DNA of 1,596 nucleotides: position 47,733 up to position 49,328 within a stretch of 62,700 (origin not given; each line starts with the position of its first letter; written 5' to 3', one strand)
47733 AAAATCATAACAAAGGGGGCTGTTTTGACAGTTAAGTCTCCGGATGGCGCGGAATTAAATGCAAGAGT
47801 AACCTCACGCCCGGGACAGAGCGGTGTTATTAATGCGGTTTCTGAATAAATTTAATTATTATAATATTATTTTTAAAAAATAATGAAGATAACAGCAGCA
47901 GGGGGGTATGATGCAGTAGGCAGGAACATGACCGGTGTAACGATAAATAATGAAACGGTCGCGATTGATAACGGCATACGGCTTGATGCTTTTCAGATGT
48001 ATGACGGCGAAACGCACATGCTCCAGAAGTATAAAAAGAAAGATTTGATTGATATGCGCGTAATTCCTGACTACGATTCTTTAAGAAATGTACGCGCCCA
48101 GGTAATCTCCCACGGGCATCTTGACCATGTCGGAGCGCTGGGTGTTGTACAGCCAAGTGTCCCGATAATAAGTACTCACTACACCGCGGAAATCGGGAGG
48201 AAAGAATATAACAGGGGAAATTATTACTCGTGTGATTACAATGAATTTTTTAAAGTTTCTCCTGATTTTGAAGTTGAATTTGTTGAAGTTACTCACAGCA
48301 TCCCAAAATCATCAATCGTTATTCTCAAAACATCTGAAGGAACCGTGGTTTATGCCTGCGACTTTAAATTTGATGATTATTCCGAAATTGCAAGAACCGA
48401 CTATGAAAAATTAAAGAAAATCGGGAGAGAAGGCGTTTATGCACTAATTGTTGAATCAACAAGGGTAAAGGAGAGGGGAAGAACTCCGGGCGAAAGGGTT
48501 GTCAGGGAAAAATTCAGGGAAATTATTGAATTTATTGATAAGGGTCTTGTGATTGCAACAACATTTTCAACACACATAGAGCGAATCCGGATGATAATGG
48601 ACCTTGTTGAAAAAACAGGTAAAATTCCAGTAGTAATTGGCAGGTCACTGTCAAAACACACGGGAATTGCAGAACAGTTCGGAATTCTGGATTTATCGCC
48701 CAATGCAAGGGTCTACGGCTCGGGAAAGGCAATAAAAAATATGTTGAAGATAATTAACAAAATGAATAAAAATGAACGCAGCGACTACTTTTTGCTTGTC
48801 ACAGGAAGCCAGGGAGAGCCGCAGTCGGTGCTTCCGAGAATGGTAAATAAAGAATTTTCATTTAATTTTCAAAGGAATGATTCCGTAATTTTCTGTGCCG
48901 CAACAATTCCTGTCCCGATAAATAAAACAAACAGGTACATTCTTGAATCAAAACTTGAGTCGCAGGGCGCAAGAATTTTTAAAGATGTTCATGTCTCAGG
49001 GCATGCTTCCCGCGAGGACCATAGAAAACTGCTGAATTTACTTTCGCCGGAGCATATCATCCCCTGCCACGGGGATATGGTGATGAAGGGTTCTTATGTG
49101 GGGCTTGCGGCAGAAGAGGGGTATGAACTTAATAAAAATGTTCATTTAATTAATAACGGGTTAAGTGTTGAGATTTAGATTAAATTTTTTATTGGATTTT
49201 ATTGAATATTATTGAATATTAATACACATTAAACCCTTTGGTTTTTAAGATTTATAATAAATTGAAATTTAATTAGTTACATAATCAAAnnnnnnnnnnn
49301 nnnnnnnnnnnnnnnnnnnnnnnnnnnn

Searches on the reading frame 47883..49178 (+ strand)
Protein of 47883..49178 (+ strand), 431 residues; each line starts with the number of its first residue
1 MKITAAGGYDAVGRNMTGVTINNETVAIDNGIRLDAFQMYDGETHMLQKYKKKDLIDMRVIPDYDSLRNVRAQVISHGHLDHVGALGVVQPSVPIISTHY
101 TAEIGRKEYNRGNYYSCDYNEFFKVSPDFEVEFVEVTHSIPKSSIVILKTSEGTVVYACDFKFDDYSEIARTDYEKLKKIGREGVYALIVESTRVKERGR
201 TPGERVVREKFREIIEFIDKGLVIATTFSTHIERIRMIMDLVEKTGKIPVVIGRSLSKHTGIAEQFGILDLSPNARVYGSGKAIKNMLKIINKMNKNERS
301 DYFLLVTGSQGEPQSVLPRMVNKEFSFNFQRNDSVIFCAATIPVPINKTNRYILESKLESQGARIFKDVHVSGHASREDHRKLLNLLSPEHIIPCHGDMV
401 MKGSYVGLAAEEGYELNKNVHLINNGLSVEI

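Call 12: search_protein_families(library=ncbifam, proteins=[window:47883-49178:+])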
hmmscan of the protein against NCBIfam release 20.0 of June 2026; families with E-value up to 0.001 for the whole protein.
window:47883-49178:+ (431 aa): 3 families
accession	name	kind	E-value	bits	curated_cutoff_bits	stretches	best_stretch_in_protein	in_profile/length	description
TIGR00649.1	MG423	subfamily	2.9e-110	369.2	400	1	2-431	2-417/546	RNase J family beta-CASP ribonuclease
NF047419.1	RNase_J1_RnjA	exception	1.7e-62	211.9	820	1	2-429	3-415/549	ribonuclease J1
TIGR03675.1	arCOG00543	equivalog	4.3e-09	35.2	580.2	1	2-88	176-247/631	beta-CASP ribonuclease aCPSF1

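Call 74: find_homologous_proteins(query=window:47883-49178:+, max_evalue=1e-40)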
Query window:47883-49178:+ (431 aa): 1212 proteins with E <= 1e-40 among 8000 candidates; the best 120 are listed.
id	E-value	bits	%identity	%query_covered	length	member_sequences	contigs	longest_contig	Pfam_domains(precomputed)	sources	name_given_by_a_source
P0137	8.6e-283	956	99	100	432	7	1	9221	PF22505.2,PF07521.18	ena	-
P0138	9.9e-245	830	84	100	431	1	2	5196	PF22505.2,PF07521.18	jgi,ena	-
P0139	1.4e-240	817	82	100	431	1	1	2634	PF12706.14,PF22505.2,PF07521.18,PF00753.34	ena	-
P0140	3.2e-238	809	81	100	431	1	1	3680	PF22505.2,PF07521.18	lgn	-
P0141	5.0e-231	785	79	100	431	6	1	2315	PF22505.2,PF07521.18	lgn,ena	-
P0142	6.6e-221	752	74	100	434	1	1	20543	PF22505.2,PF07521.18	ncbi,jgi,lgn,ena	-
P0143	5.2e-174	597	59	100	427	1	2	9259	PF12706.14,PF22505.2,PF07521.18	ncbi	-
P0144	9.8e-174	597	60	100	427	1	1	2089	PF22505.2,PF07521.18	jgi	-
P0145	4.1e-173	595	62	100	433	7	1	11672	PF12706.14,PF22505.2,PF07521.18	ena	-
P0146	4.8e-173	594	61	100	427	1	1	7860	PF12706.14,PF22505.2,PF07521.18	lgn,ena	-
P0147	5.3e-172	591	61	100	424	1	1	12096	PF22505.2,PF07521.18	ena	-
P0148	1.2e-171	590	58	100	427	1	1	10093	PF22505.2,PF07521.18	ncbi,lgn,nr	ncbi:MAG: MBL fold metallo-hydrolase RNA specificity domain-containing protein [Candidatus Altiarcha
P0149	2.1e-171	589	58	100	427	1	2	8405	PF22505.2,PF07521.18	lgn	-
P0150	2.9e-171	588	59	100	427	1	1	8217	PF22505.2,PF07521.18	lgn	-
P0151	3.9e-171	588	62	100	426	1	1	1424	PF12706.14,PF22505.2,PF07521.18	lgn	-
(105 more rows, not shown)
